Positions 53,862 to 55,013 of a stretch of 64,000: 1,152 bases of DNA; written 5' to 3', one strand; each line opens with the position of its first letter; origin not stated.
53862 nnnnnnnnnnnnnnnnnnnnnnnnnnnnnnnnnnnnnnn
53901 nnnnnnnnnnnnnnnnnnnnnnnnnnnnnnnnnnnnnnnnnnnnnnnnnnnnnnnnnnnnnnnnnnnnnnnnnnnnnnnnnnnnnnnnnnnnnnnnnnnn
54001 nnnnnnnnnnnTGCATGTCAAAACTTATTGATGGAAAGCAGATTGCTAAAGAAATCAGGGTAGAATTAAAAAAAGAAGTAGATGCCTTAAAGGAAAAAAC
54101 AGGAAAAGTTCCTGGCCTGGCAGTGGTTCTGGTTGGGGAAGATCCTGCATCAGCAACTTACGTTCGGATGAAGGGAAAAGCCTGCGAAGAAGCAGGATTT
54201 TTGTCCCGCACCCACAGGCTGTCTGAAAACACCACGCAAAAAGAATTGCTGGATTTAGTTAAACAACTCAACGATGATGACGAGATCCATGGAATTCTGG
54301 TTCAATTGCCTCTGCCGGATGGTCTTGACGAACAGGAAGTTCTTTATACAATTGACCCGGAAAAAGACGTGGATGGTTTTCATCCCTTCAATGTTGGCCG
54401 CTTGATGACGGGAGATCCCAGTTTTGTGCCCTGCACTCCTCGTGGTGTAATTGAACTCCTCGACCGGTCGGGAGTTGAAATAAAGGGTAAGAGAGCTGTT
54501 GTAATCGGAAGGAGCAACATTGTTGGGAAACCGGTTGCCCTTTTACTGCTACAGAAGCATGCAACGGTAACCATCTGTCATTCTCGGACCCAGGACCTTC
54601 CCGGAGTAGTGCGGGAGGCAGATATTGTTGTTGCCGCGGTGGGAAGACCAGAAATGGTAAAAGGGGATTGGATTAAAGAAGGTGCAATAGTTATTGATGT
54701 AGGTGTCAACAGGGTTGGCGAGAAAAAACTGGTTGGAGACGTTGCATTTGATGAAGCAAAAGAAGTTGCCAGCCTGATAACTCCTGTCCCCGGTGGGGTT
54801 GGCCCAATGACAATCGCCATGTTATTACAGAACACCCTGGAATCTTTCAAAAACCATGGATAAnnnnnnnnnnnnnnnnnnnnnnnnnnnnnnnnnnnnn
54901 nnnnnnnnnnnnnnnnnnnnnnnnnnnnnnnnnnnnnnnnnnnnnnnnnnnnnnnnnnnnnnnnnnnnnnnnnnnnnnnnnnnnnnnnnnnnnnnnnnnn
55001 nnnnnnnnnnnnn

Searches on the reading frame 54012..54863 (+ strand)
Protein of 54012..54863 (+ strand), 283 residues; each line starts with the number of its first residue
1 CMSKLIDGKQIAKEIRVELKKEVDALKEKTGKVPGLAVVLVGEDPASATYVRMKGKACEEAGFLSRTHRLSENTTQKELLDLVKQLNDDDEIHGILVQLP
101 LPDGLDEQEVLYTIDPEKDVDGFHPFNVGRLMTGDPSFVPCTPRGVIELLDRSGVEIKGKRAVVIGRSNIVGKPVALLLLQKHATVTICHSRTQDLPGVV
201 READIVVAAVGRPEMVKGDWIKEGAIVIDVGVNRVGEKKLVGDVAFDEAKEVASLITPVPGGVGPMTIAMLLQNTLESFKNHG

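Call 11: search_protein_families(library=ncbifam, proteins=[window:54012-54863:+], max_evalue=1e-10)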
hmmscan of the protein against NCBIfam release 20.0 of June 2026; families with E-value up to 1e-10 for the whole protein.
window:54012-54863:+ (283 aa): 30 families (the best 25 are shown)
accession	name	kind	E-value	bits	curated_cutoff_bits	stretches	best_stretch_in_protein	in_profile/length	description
NF010785.0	PRK14188.1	subfamily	3.4e-129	430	396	1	2-279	2-286/297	bifunctional methylenetetrahydrofolate dehydrogenase/methenyltetrahydrofolate cyclohydrolase FolD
NF010781.0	PRK14184.1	equivalog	3.9e-124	413.4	438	1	4-282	2-283/286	bifunctional 5,10-methylene-tetrahydrofolate dehydrogenase/ 5,10-methylene-tetrahydrofolate cyclohydrolase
NF008058.0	PRK10792.1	equivalog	1.4e-122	408.1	355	1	3-281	3-281/285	bifunctional methylenetetrahydrofolate dehydrogenase/methenyltetrahydrofolate cyclohydrolase FolD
NF010787.0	PRK14191.1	equivalog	2.1e-122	407.7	423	1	4-281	2-279/285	bifunctional methylenetetrahydrofolate dehydrogenase/methenyltetrahydrofolate cyclohydrolase FolD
NF010776.0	PRK14179.1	equivalog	2.2e-121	404.4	445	1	2-279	1-278/284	bifunctional methylenetetrahydrofolate dehydrogenase/methenyltetrahydrofolate cyclohydrolase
NF010786.0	PRK14189.1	subfamily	1.1e-120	402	421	1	3-278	3-277/285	bifunctional methylenetetrahydrofolate dehydrogenase/methenyltetrahydrofolate cyclohydrolase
NF010783.0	PRK14186.1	equivalog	2.9e-117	391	333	1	2-282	1-285/297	bifunctional methylenetetrahydrofolate dehydrogenase/methenyltetrahydrofolate cyclohydrolase FolD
NF010780.0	PRK14183.1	equivalog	6.9e-113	376.6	480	1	4-282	2-280/283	bifunctional 5,10-methylene-tetrahydrofolate dehydrogenase/ 5,10-methylene-tetrahydrofolate cyclohydrolase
NF010779.0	PRK14182.1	equivalog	3.2e-111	371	537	1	4-280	2-278/282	bifunctional 5,10-methylene-tetrahydrofolate dehydrogenase/ 5,10-methylene-tetrahydrofolate cyclohydrolase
NF010764.0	PRK14167.1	subfamily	9.1e-111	369.8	477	1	2-278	1-285/297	bifunctional 5,10-methylene-tetrahydrofolate dehydrogenase/ 5,10-methylene-tetrahydrofolate cyclohydrolase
NF010771.0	PRK14174.1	equivalog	1.2e-110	369.3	530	1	5-281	3-291/295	bifunctional 5,10-methylene-tetrahydrofolate dehydrogenase/ 5,10-methylene-tetrahydrofolate cyclohydrolase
NF010767.0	PRK14170.1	equivalog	5.2e-109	363.6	559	1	2-280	1-278/284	bifunctional methylenetetrahydrofolate dehydrogenase/methenyltetrahydrofolate cyclohydrolase FolD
NF010773.0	PRK14176.1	equivalog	2.1e-108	362.1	437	1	3-280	8-284/287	bifunctional 5,10-methylene-tetrahydrofolate dehydrogenase/ 5,10-methylene-tetrahydrofolate cyclohydrolase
NF010765.0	PRK14168.1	equivalog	3e-107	358.2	501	1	3-282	3-294/297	bifunctional methylenetetrahydrofolate dehydrogenase/methenyltetrahydrofolate cyclohydrolase FolD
NF010770.0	PRK14173.1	equivalog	1.1e-106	356.3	411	1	4-278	4-277/287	bifunctional 5,10-methylene-tetrahydrofolate dehydrogenase/ 5,10-methylene-tetrahydrofolate cyclohydrolase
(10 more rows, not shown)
